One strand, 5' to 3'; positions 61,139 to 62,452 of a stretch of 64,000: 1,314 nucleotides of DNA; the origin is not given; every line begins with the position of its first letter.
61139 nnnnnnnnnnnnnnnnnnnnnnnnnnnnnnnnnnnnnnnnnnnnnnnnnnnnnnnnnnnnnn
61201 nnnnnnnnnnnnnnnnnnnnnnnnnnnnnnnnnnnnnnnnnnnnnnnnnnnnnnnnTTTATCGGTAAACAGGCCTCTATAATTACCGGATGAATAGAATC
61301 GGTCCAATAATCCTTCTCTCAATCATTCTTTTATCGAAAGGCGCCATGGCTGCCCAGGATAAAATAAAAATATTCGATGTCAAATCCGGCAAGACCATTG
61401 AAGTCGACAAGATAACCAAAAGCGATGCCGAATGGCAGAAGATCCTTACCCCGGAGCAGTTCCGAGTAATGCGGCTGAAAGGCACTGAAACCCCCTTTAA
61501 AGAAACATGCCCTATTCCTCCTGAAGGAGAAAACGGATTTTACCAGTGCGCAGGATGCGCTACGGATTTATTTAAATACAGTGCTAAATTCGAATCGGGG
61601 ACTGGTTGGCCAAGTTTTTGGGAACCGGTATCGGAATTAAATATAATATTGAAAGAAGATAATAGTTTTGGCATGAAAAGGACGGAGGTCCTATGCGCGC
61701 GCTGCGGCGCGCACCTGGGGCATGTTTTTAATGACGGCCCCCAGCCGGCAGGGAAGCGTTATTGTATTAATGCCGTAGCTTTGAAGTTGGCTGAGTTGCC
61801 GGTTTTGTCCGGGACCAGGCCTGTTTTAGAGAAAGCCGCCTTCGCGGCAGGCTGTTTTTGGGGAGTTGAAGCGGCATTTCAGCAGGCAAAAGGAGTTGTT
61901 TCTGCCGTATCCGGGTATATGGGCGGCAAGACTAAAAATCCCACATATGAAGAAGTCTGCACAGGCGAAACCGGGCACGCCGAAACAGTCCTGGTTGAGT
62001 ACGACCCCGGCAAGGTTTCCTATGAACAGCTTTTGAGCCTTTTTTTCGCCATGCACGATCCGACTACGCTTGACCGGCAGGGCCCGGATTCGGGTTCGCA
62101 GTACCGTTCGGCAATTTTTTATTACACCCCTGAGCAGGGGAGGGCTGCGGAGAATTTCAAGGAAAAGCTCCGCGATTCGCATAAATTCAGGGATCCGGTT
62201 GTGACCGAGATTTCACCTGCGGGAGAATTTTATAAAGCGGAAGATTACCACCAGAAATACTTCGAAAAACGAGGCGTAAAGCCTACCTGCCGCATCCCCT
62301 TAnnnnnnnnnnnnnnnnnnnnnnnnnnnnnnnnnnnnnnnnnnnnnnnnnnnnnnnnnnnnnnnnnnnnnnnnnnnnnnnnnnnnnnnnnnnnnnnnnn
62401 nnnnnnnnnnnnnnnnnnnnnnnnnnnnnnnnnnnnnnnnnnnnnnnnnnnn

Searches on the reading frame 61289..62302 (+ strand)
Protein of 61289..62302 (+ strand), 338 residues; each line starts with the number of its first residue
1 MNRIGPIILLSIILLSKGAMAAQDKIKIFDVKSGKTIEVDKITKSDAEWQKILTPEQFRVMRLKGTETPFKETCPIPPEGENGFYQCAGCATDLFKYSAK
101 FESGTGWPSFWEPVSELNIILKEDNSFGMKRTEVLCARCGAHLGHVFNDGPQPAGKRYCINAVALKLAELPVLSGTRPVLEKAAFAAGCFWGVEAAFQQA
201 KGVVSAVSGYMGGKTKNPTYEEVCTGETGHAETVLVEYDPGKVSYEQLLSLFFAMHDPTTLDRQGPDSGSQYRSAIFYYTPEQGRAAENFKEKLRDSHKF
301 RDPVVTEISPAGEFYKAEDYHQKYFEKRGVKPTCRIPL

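Call 56: search_protein_families(library=pfam, proteins=[window:61289-62302:+], max_evalue=0.00001)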
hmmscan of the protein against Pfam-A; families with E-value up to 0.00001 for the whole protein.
window:61289-62302:+ (338 aa): 2 families
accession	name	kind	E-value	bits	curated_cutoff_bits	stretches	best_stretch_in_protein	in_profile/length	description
PF01625.27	PMSR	-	3.9e-65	219.2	23.7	1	182-329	1-148/153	Peptide methionine sulfoxide reductase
PF01641.26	SelR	-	2.1e-44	150.6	24.9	1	53-167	1-114/116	SelR domain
